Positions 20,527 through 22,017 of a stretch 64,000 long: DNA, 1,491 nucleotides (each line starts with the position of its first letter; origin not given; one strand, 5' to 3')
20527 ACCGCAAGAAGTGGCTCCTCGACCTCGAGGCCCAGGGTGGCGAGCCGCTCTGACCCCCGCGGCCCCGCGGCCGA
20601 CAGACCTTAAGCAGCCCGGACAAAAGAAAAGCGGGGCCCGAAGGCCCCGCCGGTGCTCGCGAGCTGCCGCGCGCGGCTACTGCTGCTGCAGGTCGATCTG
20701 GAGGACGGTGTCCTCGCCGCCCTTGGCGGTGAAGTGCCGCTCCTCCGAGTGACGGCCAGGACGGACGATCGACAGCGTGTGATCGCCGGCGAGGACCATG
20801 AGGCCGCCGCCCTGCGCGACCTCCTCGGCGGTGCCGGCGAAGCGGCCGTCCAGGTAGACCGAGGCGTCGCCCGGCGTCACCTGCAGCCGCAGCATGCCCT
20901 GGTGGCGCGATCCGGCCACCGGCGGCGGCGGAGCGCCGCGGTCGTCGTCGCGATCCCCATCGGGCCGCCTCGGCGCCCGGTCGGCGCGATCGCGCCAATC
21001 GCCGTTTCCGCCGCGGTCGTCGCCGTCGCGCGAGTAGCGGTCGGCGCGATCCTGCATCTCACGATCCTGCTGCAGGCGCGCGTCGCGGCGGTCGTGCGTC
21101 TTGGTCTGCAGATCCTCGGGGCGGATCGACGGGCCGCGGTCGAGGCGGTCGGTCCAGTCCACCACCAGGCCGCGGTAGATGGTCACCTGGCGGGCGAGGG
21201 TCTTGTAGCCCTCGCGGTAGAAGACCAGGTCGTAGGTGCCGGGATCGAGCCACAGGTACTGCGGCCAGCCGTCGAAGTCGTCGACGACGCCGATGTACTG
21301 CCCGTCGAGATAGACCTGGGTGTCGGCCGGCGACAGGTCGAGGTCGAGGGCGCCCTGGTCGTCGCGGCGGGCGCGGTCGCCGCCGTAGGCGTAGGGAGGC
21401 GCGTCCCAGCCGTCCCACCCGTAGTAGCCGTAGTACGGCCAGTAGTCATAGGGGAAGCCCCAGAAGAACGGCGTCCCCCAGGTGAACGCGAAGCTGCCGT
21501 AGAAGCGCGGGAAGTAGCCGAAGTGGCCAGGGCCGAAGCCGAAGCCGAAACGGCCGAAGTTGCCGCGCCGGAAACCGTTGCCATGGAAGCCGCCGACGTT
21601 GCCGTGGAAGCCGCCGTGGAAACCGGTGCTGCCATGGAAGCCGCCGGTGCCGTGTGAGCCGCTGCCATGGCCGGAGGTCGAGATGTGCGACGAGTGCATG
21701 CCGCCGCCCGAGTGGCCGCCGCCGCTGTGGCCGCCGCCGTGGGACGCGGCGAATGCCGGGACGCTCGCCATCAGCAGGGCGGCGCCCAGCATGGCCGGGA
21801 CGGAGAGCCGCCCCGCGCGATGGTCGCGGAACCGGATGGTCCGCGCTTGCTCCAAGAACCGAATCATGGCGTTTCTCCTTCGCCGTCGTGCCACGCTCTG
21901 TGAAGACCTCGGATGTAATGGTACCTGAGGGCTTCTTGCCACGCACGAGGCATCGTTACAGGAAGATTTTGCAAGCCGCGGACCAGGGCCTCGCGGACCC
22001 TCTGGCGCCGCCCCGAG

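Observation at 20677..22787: GT2 glycosyltransferase translationally coupled (ATGA) to a secreted Gly/His-repeat, aromatic-rich, double-PEGA protein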

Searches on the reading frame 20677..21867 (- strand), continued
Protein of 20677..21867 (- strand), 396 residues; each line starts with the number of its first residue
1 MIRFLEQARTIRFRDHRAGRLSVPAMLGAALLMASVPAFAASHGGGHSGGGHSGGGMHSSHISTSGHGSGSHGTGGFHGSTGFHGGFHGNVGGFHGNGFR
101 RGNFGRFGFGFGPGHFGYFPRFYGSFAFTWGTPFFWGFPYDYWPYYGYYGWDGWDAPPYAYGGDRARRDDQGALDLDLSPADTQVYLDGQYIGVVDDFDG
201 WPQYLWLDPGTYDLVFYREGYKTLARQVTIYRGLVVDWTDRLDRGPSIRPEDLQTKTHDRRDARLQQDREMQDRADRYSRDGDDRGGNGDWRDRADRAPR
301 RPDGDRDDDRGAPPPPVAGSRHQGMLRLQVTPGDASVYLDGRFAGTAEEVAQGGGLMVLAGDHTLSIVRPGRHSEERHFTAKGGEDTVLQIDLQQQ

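Call 38: fold_search(model_id=the predicted structure, library=pdb)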
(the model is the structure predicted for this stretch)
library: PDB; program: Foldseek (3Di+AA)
matches with E <= 10: 516; with E <= 0.001: 2
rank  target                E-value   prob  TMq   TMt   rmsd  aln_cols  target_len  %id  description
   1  3mn8_A                8.2e-04  1.00  0.14  0.14   4.6        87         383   18  Structure of Drosophila melanogaster carboxypeptidase D isoform 1B short (released 2010-07-28)
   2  3mn8_D                9.3e-04  1.00  0.13  0.14   4.5        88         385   20  Structure of Drosophila melanogaster carboxypeptidase D isoform 1B short (released 2010-07-28)
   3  6fwv_B                1.1e-03  0.97  0.14  0.11  19.4       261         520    8  The Bacillus anthracis TIE protein (released 2018-08-08)
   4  6fwv_A                1.2e-03  0.97  0.14  0.11  19.2       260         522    8  The Bacillus anthracis TIE protein (released 2018-08-08)
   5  3mn8_C                1.5e-03  1.00  0.13  0.14   4.5        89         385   20  Structure of Drosophila melanogaster carboxypeptidase D isoform 1B short (released 2010-07-28)
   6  1qmu_A                1.6e-03  1.00  0.15  0.15   4.7        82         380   17  Duck carboxypeptidase D domain II (released 2000-10-13)
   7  3mn8_B                1.8e-03  1.00  0.14  0.14   4.6        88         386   18  Structure of Drosophila melanogaster carboxypeptidase D isoform 1B short (released 2010-07-28)
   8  2nsm                  1.9e-03  1.00  0.16  0.16   3.9        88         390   17  Crystal structure of the human carboxypeptidase N (Kininase I) catalytic domain (released 2007-04-24)
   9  6hif_Y                2.1e-03  1.00  0.15  0.60   4.2        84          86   17  Kuenenia stuttgartiensis hydrazine dehydrogenase complex (released 2019-04-17)
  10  3njx                  3.2e-03  1.00  0.15  0.12   4.6        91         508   19  Rhamnogalacturonan Lyase from Aspergillus aculeatus mutant H210A (released 2010-10-06)
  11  1nkg                  3.6e-03  1.00  0.15  0.12   4.6        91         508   19  Rhamnogalacturonan lyase from Aspergillus aculeatus (released 2004-05-25)
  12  8fia_A                3.8e-03  1.00  0.15  0.04   4.2        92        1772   16  The structure of fly Teneurin self assembly (released 2023-05-03)
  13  9k1u_B                4.3e-03  1.00  0.13  0.59   3.8        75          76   19  crystal structure of Rtks and Ppka complex (released 2025-10-22)
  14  2xhn_A                4.3e-03  1.00  0.15  0.12   4.9        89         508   17  Rhamnogalacturonan lyase from Aspergillus aculeatus K150A active site mutant (released 2010-09-29)
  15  5a9d_A                5.1e-03  0.89  0.14  0.27  14.7       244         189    6  Crystal structure of the extracellular domain of PepT1 (released 2015-09-09)
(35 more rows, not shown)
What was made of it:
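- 21148..21354 (-): PEGA domain 1 (residues 172-240), with the near-invariant insert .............. Foldseek hits to transthyretin-like / carboxypeptidase-regulatory sandwiches (call 38).
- On PEGA domain (Pfam PF08308): Transthyretin-like hits (call 38).
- Foldseek returned rhamnogalacturonan lyase and SGBP-type sandwiches (call 38).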

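Call 54: list_cluster_members(proteins=[P0001, P0121])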
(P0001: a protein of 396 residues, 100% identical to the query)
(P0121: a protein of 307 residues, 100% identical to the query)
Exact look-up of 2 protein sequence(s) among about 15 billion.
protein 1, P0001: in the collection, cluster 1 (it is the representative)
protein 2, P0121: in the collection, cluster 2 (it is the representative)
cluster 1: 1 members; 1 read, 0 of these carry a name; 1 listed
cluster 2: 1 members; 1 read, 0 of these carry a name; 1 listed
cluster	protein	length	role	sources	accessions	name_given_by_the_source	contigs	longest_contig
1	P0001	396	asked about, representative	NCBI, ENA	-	-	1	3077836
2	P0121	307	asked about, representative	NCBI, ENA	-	-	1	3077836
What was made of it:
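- Tried and rejected: The cluster look-up gave no names or accessions (call 54).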

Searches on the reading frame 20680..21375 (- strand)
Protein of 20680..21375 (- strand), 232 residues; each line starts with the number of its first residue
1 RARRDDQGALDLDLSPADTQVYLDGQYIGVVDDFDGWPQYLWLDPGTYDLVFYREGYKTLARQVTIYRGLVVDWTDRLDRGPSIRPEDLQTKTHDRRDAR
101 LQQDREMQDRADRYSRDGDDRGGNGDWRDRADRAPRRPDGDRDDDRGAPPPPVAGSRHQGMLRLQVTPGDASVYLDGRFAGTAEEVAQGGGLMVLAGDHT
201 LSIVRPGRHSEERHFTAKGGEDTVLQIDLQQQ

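Call 52: search_protein_representatives(protein=window:20680-21375:-)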
Query: 232 residues. Proteins with E-value up to 0.001 (for the whole library): 2680; up to 1e-10: 853; up to 1e-30: 185. The best 150 are listed.
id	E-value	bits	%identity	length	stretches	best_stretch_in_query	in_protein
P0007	7.1e-104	363.0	78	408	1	1-231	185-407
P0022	2.9e-68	246.4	57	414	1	3-230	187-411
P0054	6.0e-67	242.1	57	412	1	5-230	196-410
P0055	9.4e-67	241.5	53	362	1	6-231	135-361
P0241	4.6e-62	226.1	51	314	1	3-230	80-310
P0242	2.6e-60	220.3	55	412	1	5-230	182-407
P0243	1.0e-58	215.1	50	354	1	6-231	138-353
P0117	1.4e-58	214.7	52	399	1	4-230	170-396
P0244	1.8e-58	214.3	56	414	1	4-230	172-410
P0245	8.7e-58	212.1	58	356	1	6-230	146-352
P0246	3.0e-57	210.3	51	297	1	3-229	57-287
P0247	4.1e-57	209.9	54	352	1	7-230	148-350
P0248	4.7e-57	209.7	49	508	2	4-155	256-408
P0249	1.5e-56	208.0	57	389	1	5-230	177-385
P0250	3.3e-56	206.9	70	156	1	3-146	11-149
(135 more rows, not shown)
